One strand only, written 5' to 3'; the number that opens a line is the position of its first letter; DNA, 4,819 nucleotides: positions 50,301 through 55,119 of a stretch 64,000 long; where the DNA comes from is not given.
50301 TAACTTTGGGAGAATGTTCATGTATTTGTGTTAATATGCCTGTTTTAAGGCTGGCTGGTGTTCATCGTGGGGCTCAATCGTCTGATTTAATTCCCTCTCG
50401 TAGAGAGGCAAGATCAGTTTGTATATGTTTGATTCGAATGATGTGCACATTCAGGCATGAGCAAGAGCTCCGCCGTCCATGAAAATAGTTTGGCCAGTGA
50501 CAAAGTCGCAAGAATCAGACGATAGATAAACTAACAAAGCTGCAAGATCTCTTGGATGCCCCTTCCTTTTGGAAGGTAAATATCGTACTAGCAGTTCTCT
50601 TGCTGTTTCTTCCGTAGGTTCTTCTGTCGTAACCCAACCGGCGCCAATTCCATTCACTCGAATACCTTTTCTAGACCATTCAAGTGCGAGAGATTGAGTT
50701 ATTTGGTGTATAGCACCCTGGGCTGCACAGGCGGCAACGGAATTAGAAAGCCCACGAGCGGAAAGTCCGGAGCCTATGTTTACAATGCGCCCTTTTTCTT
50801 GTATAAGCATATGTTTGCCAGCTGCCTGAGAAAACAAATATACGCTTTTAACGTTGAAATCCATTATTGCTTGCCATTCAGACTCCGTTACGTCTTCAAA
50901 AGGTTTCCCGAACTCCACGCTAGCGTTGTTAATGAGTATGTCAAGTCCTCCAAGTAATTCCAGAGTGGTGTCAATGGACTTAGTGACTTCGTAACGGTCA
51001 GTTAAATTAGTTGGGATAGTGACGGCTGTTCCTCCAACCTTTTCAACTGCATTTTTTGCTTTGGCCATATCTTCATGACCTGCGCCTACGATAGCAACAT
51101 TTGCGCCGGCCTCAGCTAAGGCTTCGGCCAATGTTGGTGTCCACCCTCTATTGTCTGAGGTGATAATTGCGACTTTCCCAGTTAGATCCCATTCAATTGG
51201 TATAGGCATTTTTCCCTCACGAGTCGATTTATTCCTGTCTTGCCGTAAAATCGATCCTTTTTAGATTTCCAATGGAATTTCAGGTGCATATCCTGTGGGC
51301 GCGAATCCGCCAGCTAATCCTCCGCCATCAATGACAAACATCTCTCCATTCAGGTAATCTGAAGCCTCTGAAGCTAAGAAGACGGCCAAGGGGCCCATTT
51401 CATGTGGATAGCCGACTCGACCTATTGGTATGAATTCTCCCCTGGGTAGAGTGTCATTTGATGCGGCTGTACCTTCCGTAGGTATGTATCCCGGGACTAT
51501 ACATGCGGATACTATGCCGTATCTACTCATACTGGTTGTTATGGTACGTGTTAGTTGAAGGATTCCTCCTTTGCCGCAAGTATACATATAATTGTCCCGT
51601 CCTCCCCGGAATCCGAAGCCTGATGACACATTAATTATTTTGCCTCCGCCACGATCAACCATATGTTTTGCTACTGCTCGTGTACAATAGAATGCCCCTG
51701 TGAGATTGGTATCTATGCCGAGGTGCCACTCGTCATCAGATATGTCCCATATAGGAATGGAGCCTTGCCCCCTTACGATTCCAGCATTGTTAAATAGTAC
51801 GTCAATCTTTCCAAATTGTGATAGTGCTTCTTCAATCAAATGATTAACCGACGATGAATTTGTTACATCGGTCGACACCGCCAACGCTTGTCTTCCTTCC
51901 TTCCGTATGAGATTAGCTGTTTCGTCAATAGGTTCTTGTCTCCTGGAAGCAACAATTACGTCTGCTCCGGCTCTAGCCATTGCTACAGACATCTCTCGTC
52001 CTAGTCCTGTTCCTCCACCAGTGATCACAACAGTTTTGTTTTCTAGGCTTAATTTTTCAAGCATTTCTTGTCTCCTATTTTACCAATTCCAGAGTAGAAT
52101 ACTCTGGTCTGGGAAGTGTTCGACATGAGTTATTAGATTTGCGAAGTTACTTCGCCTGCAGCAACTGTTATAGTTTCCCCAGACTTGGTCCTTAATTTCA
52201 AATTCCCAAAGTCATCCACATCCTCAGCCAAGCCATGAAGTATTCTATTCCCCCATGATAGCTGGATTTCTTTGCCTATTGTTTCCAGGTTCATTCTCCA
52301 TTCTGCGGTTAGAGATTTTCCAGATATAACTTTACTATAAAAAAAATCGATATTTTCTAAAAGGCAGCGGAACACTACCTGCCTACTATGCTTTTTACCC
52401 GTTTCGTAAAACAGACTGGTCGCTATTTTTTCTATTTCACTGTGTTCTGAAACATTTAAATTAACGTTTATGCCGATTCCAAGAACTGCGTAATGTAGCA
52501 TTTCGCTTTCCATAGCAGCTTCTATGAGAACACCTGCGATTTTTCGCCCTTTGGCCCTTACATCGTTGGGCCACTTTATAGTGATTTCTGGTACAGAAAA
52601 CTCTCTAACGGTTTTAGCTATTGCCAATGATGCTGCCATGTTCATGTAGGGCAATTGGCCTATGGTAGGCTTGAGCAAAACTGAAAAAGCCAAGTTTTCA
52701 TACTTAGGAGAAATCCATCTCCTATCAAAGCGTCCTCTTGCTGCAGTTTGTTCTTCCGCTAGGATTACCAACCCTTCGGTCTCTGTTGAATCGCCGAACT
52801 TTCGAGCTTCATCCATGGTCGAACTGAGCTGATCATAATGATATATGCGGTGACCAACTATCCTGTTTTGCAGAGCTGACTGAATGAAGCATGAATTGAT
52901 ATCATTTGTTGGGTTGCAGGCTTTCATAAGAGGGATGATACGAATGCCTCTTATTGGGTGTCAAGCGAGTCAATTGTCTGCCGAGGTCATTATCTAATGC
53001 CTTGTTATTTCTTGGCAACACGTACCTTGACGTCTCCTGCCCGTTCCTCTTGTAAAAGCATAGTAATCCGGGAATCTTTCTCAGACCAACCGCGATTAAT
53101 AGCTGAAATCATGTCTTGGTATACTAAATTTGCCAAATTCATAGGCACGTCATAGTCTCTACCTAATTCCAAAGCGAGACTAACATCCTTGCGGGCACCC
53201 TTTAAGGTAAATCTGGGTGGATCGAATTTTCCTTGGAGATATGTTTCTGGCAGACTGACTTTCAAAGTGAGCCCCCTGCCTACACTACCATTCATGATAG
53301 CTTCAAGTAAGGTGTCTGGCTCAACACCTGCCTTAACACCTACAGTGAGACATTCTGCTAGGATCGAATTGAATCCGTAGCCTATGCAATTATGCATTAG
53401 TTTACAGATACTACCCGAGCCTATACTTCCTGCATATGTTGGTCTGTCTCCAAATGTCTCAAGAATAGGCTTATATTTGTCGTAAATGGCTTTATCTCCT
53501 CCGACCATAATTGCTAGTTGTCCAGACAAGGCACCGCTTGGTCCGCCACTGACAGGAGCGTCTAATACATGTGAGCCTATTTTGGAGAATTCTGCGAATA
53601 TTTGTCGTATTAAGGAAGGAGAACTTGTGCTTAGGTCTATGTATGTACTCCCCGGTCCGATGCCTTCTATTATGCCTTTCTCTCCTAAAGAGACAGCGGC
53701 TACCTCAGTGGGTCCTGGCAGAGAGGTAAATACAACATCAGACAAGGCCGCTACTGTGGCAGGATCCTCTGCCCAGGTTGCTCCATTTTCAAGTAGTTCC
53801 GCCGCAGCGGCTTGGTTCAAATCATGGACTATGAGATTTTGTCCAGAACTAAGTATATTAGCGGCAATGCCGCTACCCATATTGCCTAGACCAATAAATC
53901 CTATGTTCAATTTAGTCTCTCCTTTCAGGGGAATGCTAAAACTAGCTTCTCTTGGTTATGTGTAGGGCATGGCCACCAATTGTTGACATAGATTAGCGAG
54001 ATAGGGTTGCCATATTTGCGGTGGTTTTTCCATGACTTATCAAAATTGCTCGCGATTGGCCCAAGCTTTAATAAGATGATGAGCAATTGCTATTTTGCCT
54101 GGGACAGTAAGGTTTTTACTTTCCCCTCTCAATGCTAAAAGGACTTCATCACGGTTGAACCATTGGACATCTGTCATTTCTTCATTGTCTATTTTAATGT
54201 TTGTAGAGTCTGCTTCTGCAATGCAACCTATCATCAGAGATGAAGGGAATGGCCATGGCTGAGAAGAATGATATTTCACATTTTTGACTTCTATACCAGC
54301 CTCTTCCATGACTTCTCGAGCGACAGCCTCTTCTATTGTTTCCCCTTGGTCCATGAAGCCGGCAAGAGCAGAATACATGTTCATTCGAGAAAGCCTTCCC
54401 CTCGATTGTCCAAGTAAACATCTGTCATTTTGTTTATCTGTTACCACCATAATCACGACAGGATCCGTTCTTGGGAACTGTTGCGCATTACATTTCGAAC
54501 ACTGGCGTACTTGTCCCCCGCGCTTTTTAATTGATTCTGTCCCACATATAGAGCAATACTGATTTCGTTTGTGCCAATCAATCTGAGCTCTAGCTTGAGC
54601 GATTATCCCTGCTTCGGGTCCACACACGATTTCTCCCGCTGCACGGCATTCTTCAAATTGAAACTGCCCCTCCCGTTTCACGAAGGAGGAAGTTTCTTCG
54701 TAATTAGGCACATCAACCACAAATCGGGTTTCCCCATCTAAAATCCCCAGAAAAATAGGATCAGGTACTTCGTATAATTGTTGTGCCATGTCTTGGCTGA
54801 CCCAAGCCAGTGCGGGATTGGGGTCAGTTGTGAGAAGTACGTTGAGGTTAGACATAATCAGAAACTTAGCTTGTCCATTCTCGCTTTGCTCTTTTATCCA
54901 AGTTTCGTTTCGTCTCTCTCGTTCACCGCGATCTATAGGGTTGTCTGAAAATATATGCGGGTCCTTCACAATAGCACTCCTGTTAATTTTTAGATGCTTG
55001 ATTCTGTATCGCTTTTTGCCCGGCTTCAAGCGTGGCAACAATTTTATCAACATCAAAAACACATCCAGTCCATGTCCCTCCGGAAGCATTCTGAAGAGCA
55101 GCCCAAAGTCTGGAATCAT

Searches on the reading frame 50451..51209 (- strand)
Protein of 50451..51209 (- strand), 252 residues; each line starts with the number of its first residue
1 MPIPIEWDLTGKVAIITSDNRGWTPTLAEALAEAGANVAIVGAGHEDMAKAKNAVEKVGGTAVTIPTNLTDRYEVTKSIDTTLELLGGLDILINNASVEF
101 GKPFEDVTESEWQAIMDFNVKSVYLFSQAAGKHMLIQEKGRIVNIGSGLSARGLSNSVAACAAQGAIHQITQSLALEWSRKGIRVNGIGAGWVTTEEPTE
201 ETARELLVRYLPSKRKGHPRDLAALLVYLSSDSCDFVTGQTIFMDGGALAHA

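Call 4: search_protein_families(library=ncbifam, proteins=[window:50451-51209:-])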
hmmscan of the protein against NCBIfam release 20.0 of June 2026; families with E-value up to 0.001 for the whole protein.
window:50451-51209:- (252 aa): 222 families (the best 25 are shown)
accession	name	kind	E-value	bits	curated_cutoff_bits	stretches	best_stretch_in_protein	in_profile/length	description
NF006070.0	PRK08213.1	subfamily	8.1e-57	192.7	279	1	7-249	8-257/259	gluconate 5-dehydrogenase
NF005559.1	PRK07231.1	subfamily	3.8e-52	177.3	215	1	9-249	2-248/249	glucose 1-dehydrogenase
TIGR01832.1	kduD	equivalog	3.8e-52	177.2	338.85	1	8-250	2-247/248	2-dehydro-3-deoxy-D-gluconate 5-dehydrogenase KduD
NF005390.0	PRK06935.1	equivalog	6e-51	173.3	369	1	7-250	11-257/258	2-dehydro-3-deoxy-D-gluconate 5-dehydrogenase KduD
NF005309.0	PRK06841.1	subfamily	5.5e-50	170.3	286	1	6-247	10-251/255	GolD/DthD family dehydrogenase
NF004791.0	PRK06138.1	equivalog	2.5e-47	161.3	312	1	8-250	2-251/252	SDR family oxidoreductase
NF005983.0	PRK08085.1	equivalog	3.6e-46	157.9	408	1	8-250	6-252/254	gluconate 5-dehydrogenase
NF005488.0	PRK07097.1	equivalog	1.9e-45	155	369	1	7-251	6-260/266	gluconate 5-dehydrogenase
NF009466.0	PRK12826.1-2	subfamily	2.1e-45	155.1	222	1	12-249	4-245/248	3-oxoacyl-ACP reductase FabG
NF009384.0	PRK12743.1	equivalog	2.5e-45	154.7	264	1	11-249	6-248/258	SDR family oxidoreductase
NF052558.1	MBtsdlDhBudC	equivalog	5.8e-45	153.8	270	1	10-250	2-243/250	meso-2,3-butanediol dehydrogenase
NF005711.0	PRK07523.1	subfamily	9.4e-45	153.2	413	1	7-248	6-251/255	SDR family oxidoreductase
TIGR01830.1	3oxo_ACP_reduc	equivalog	9.5e-45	153.2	297.75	1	14-247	1-237/239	3-oxoacyl-[acyl-carrier-protein] reductase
NF004818.0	PRK06172.1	equivalog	2.6e-44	151.5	336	1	8-250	4-252/253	SDR family oxidoreductase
NF009093.0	PRK12429.1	subfamily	5.6e-44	150.4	258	1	9-249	3-257/259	3-hydroxybutyrate dehydrogenase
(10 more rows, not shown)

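Call 5: search_protein_families(library=pfam, proteins=[window:50451-51209:-])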
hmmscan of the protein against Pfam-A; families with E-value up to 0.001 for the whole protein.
window:50451-51209:- (252 aa): 3 families
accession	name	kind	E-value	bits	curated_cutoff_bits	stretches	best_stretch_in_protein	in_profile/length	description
PF13561.12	adh_short_C2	-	1.9e-48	165.5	27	1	26-247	11-234/236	Enoyl-(Acyl carrier protein) reductase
PF00106.31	adh_short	-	3.8e-42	144.4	26.6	1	12-200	1-189/195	short chain dehydrogenase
PF08659.16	KR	-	0.0009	19.6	22.6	0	26-191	15-176/180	KR domain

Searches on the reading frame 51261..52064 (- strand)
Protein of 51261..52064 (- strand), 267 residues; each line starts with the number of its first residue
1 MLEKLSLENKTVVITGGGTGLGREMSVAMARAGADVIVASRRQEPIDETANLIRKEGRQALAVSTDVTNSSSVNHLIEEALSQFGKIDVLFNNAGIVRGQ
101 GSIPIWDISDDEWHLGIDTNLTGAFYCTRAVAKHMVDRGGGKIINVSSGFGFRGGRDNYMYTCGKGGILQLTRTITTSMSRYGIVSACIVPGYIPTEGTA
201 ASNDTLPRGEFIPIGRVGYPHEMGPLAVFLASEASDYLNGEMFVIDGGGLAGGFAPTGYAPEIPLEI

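Call 4: search_protein_families(library=ncbifam, proteins=[window:51261-52064:-])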
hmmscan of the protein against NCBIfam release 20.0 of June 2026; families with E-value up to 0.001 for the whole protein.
window:51261-52064:- (267 aa): 226 families (the best 25 are shown)
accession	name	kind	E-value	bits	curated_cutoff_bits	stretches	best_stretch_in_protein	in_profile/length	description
NF005390.0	PRK06935.1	equivalog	3.9e-63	213.2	369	1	3-250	9-256/258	2-dehydro-3-deoxy-D-gluconate 5-dehydrogenase KduD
TIGR01832.1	kduD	equivalog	5e-60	203.1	338.85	1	6-251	2-247/248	2-dehydro-3-deoxy-D-gluconate 5-dehydrogenase KduD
NF006070.0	PRK08213.1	subfamily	8.8e-57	192.6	279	1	3-248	6-255/259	gluconate 5-dehydrogenase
NF004198.0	PRK05653.1-3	equivalog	3.2e-56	190.6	296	1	6-248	4-245/248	3-oxoacyl-ACP reductase FabG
NF005559.1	PRK07231.1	subfamily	5e-55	186.7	215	1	7-249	2-247/249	glucose 1-dehydrogenase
TIGR01830.1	3oxo_ACP_reduc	equivalog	4.9e-53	180.3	297.75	1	12-248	1-237/239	3-oxoacyl-[acyl-carrier-protein] reductase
NF006528.0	PRK08993.1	subfamily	1.6e-51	175.1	430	1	2-251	3-252/253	2-dehydro-3-deoxy-D-gluconate 5-dehydrogenase KduD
NF004818.0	PRK06172.1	equivalog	3e-51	174.2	336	1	6-251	4-252/253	SDR family oxidoreductase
NF004778.0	PRK06124.1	equivalog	4.9e-51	173.6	303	1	2-249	4-252/256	SDR family oxidoreductase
NF005488.0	PRK07097.1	equivalog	5.7e-51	173.2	369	1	3-251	4-259/266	gluconate 5-dehydrogenase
NF004791.0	PRK06138.1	equivalog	1.9e-50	171.5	312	1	6-251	2-251/252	SDR family oxidoreductase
NF009466.0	PRK12826.1-2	subfamily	4.8e-50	170.3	222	1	8-249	2-244/248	3-oxoacyl-ACP reductase FabG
NF053807.1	RhamDHLra1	equivalog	1.1e-49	169.4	400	1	7-248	2-246/252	L-rhamnose 1-dehydrogenase Lra1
NF052558.1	MBtsdlDhBudC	equivalog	1.2e-49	169.2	270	1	8-251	2-243/250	meso-2,3-butanediol dehydrogenase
NF005681.0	PRK07478.1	subfamily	1.6e-49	168.6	267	1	6-248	3-248/254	SDR family oxidoreductase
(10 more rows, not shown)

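Call 5: search_protein_families(library=pfam, proteins=[window:51261-52064:-])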
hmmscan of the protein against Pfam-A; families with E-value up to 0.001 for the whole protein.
window:51261-52064:- (267 aa): 3 families
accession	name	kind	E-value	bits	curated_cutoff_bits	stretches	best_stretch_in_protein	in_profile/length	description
PF00106.31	adh_short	-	3.4e-52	177.2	26.6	1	10-204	1-192/195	short chain dehydrogenase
PF13561.12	adh_short_C2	-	3e-47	161.6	27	1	19-248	6-234/236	Enoyl-(Acyl carrier protein) reductase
PF08659.16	KR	-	1.3e-13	51.7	22.6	1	11-164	2-152/180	KR domain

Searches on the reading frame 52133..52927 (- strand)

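Call 4: search_protein_families(library=ncbifam, proteins=[window:52133-52927:-])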
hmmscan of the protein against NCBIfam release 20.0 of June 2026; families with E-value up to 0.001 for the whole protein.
window:52133-52927:- (264 aa): 11 families
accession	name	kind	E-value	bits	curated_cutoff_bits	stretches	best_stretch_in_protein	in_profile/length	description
NF006206.0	PRK08330.1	equivalog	6.3e-47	160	311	1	18-261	3-239/243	biotin--protein ligase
TIGR00121.1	birA_ligase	equivalog_domain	3.5e-43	147.9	83.1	1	28-260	2-232/235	biotin--[acetyl-CoA-carboxylase] ligase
NF008848.0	PRK11886.1-3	equivalog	2.5e-38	131.9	362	1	26-260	78-313/319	bifunctional biotin--[acetyl-CoA-carboxylase] ligase/biotin operon repressor BirA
NF008847.0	PRK11886.1-2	equivalog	1.1e-35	123.5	293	1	49-261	101-315/320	bifunctional biotin--[acetyl-CoA-carboxylase] ligase/biotin operon repressor BirA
NF008850.0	PRK11886.1-5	equivalog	3.9e-29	101.8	489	1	14-259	67-313/320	bifunctional biotin--[acetyl-CoA-carboxylase] ligase/biotin operon repressor BirA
NF008846.0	PRK11886.1-1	equivalog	4.8e-27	95.1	353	1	27-261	76-307/312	bifunctional biotin--[acetyl-CoA-carboxylase] ligase/biotin operon repressor BirA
NF005405.0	PRK06955.1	equivalog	3.4e-25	88.8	312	1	51-164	64-182/300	biotin--[acetyl-CoA-carboxylase] ligase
NF008849.0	PRK11886.1-4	equivalog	9.2e-22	77.5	474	1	51-260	103-314/320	bifunctional biotin--[acetyl-CoA-carboxylase] ligase/biotin operon repressor BirA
NF004607.0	PRK05935.1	equivalog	3.7e-18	66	219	1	29-173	6-151/190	biotin--protein ligase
NF009862.0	PRK13325.1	equivalog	6.2e-12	45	761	1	54-261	112-321/592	bifunctional biotin--[acetyl-CoA-carboxylase] ligase/type III pantothenate kinase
NF006294.0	PRK08477.1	equivalog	1.9e-10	40.5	179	1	27-164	5-139/214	biotin--[acetyl-CoA-carboxylase] ligase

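Call 5: search_protein_families(library=pfam, proteins=[window:52133-52927:-])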
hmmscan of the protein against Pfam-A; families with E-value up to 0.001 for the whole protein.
window:52133-52927:- (264 aa): 2 families
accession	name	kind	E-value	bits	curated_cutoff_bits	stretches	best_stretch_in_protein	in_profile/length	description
PF03099.24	BPL_LplA_LipB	-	6.5e-17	62.1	21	1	34-154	5-133/133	Biotin/lipoate A/B protein ligase family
PF02237.23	BPL_C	-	2e-09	37.7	21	1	216-260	1-45/48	Biotin protein ligase C terminal domain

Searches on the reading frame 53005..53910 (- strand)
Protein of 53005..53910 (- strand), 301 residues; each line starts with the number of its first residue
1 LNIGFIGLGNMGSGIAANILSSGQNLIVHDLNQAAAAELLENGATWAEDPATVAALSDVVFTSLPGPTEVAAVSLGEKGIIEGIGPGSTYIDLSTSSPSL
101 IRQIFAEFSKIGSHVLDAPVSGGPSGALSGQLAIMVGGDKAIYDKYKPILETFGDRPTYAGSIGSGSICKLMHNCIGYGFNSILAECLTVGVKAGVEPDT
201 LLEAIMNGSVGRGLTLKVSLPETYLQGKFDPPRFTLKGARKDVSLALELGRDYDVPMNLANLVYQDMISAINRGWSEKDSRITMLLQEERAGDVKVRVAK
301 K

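Call 4: search_protein_families(library=ncbifam, proteins=[window:53005-53910:-])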
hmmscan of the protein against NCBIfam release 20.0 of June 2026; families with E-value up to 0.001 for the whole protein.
window:53005-53910:- (301 aa): 12 families
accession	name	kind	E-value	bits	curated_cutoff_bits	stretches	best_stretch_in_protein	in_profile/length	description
NF008592.0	PRK11559.1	equivalog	4.8e-61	206.6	397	1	1-294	3-292/296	2-hydroxy-3-oxopropionate reductase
TIGR01505.1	tartro_sem_red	equivalog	1.9e-54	184.9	340.75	1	3-280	2-276/291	2-hydroxy-3-oxopropionate reductase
NF012005.0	PRK15461.1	equivalog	1.2e-44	152.7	348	1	2-279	3-278/298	sulfolactaldehyde 3-reductase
TIGR01692.1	HIBADH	equivalog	2.3e-44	151.9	291.6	1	5-218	1-213/288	3-hydroxyisobutyrate dehydrogenase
NF043037.1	ThreonDh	equivalog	2.6e-40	138.7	350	1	2-280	4-281/297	L-threonate dehydrogenase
NF011633.0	PRK15059.1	equivalog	2.8e-39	135.1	451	1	1-262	1-256/292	2-hydroxy-3-oxopropionate reductase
NF007161.0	PRK09599.1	subfamily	2e-23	83.1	271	1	1-211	1-217/302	NADP-dependent phosphogluconate dehydrogenase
TIGR00872.1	gnd_rel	equivalog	3.6e-20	72.4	297.2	1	1-197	1-198/299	phosphogluconate dehydrogenase (NAD(+)-dependent, decarboxylating)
NF006765.0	PRK09287.1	equivalog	2.3e-16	59.7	413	1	2-188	5-201/476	NADP-dependent phosphogluconate dehydrogenase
TIGR00873.1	gnd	equivalog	3e-14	52.7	426.7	1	2-189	1-198/467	decarboxylating NADP(+)-dependent phosphogluconate dehydrogenase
TIGR00112.1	proC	equivalog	0.00013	21.7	196.75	1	3-63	1-66/263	pyrroline-5-carboxylate reductase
NF042925.1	FHMPC_DH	equivalog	0.00057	19.3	500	1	2-37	2-37/304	5-formyl-3-hydroxy-2-methylpyridine 4-carboxylate 5-dehydrogenase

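Call 5: search_protein_families(library=pfam, proteins=[window:53005-53910:-])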
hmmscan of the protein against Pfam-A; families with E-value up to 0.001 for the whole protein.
window:53005-53910:- (301 aa): 5 families
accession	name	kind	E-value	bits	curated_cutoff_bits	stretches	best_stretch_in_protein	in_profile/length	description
PF03446.21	NAD_binding_2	-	4.6e-46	157.2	21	1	2-159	1-159/161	NAD binding domain of 6-phosphogluconate dehydrogenase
PF14833.11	NAD_binding_11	-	3.8e-18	66.4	30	1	164-280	1-115/122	NAD-binding of NADP-dependent 3-hydroxyisobutyrate dehydrogenase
PF03807.23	F420_oxidored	-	1.4e-08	35.6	21.6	1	3-65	2-68/94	NADP oxidoreductase coenzyme F420-dependent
PF02826.25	2-Hacid_dh_C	-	0.00012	22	25.1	1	2-66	38-101/178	D-isomer specific 2-hydroxyacid dehydrogenase, NAD binding domain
PF02737.24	3HCDH_N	-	0.00033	21.1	22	1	3-43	2-42/180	3-hydroxyacyl-CoA dehydrogenase, NAD binding domain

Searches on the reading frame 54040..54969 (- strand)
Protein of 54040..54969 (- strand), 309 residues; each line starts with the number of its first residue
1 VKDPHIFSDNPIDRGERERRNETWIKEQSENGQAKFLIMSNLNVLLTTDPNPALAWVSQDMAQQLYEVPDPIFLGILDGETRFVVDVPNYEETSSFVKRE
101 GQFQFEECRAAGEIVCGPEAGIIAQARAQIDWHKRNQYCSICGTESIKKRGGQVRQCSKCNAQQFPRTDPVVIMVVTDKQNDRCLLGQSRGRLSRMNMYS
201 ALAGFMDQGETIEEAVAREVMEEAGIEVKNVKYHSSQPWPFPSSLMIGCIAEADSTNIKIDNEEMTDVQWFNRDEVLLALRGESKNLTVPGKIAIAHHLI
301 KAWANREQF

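Call 4: search_protein_families(library=ncbifam, proteins=[window:54040-54969:-])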
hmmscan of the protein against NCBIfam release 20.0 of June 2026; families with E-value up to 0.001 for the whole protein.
window:54040-54969:- (309 aa): 13 families
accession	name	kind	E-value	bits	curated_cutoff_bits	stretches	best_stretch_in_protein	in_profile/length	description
NF001299.0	PRK00241.1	equivalog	2.5e-62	210.7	158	1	24-307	5-259/263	NAD(+) diphosphatase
NF006530.0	PRK08999.1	equivalog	7e-07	28.6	245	1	171-276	8-112/315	Nudix family hydrolase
NF006961.0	PRK09438.1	equivalog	7.9e-06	25.4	103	1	169-232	7-67/151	dihydroneopterin triphosphate diphosphatase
TIGR00586.1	mutt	equivalog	1e-05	25.5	97.9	1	203-244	38-79/129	8-oxo-dGTP diphosphatase MutT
TIGR00052.1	TIGR00052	subfamily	2.7e-05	23.8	79.55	1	200-232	83-115/188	nudix-type nucleoside diphosphatase, YffH/AdpP family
NF008003.0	PRK10729.1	equivalog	3.6e-05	23.1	248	1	200-233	93-126/210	ADP-ribose diphosphatase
NF008044.0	PRK10776.1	equivalog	3.9e-05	23.5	148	1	196-242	30-76/130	8-oxo-dGTP diphosphatase MutT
TIGR02705.1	nudix_YtkD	equivalog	5.6e-05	22.7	154.4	1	204-234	52-82/156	RNA deprotection pyrophosphohydrolase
NF041652.1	Nud_hyd_Dein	equivalog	5.8e-05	23.4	200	1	175-276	19-127/152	Nudix hydrolase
NF012016.0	PRK15472.1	equivalog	9.8e-05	22.1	95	0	178-241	14-72/141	nucleoside triphosphatase NudI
NF007834.0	PRK10546.1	equivalog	0.00027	20.8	156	1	179-245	12-78/135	pyrimidine (deoxy)nucleoside triphosphate diphosphatase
NF041653.1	Nud_hyd_Meth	equivalog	0.00041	20.2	300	0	208-293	66-155/170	Nudix hydrolase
NF008736.0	PRK11762.1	equivalog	0.00086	18.9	169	0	199-232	76-109/186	ADP compounds hydrolase NudE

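Call 5: search_protein_families(library=pfam, proteins=[window:54040-54969:-])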
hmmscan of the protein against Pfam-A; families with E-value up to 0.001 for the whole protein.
window:54040-54969:- (309 aa): 3 families
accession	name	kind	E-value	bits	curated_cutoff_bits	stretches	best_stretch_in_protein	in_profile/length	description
PF00293.34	NUDIX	-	4.1e-17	62.9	21.1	1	170-280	4-121/134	NUDIX domain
PF09296.17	NUDIX-like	-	5.7e-10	40.3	22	1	34-132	2-96/96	NADH pyrophosphatase-like rudimentary NUDIX domain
PF09297.16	Zn_ribbon_NUD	-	2.9e-06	27.3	24.8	1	135-165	2-32/32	NADH pyrophosphatase zinc ribbon domain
